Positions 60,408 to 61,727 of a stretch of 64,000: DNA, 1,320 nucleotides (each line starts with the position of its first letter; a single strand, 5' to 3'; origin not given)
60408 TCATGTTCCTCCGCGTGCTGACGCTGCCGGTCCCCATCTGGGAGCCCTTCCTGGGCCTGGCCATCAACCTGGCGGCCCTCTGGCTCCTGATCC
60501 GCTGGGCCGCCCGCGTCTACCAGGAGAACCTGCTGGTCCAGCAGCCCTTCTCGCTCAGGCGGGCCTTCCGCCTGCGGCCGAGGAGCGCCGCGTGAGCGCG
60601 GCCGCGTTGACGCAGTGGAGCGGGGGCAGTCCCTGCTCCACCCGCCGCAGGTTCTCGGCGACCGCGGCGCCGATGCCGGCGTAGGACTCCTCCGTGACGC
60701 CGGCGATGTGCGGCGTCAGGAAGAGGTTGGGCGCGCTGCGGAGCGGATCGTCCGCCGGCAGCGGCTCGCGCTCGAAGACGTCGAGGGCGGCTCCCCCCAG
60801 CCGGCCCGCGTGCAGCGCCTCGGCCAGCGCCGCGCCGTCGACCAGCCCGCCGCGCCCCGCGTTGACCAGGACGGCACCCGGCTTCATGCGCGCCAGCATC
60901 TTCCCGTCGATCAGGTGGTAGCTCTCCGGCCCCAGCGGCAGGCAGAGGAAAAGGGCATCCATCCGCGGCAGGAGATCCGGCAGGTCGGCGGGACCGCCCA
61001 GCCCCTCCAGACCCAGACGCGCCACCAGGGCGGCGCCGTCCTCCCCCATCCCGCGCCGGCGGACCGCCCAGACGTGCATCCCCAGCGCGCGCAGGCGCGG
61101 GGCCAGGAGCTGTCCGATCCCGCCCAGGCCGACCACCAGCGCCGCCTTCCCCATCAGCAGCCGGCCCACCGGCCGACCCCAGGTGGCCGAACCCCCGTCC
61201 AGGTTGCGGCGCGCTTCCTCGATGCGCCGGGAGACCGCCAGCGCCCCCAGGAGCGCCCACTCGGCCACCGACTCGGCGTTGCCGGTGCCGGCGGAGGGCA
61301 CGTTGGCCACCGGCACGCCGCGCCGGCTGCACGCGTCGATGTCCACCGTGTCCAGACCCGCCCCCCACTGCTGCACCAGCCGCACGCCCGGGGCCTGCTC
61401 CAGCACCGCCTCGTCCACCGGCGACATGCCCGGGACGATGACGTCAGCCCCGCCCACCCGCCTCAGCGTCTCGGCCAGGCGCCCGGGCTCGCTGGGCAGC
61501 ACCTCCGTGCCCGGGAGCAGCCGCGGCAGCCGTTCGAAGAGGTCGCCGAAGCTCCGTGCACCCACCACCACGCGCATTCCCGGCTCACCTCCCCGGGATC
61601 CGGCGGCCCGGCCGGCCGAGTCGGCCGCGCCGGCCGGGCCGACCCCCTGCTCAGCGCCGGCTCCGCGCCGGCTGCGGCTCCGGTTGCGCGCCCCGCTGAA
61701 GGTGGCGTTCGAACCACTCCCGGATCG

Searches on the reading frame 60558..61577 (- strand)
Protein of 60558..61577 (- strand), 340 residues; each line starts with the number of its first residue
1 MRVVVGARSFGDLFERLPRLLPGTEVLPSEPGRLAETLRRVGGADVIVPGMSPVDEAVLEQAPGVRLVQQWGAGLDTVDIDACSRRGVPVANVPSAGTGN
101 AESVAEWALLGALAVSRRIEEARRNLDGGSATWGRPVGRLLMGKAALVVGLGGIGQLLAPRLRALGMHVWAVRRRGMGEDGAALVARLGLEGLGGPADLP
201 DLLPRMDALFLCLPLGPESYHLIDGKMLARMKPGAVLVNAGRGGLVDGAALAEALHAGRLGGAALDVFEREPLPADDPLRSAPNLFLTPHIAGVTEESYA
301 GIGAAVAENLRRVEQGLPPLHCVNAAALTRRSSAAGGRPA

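Call 70: search_protein_families(library=pfam, proteins=[window:60558-61577:-], max_evalue=0.0001)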
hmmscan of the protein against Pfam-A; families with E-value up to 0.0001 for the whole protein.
window:60558-61577:- (340 aa): 2 families
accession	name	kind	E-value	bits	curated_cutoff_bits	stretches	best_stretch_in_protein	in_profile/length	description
PF02826.25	2-Hacid_dh_C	-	8.5e-47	159.3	25.1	1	112-292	4-178/178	D-isomer specific 2-hydroxyacid dehydrogenase, NAD binding domain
PF00389.36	2-Hacid_dh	-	3.6e-23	82.1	24.6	1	35-324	31-134/134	D-isomer specific 2-hydroxyacid dehydrogenase, catalytic domain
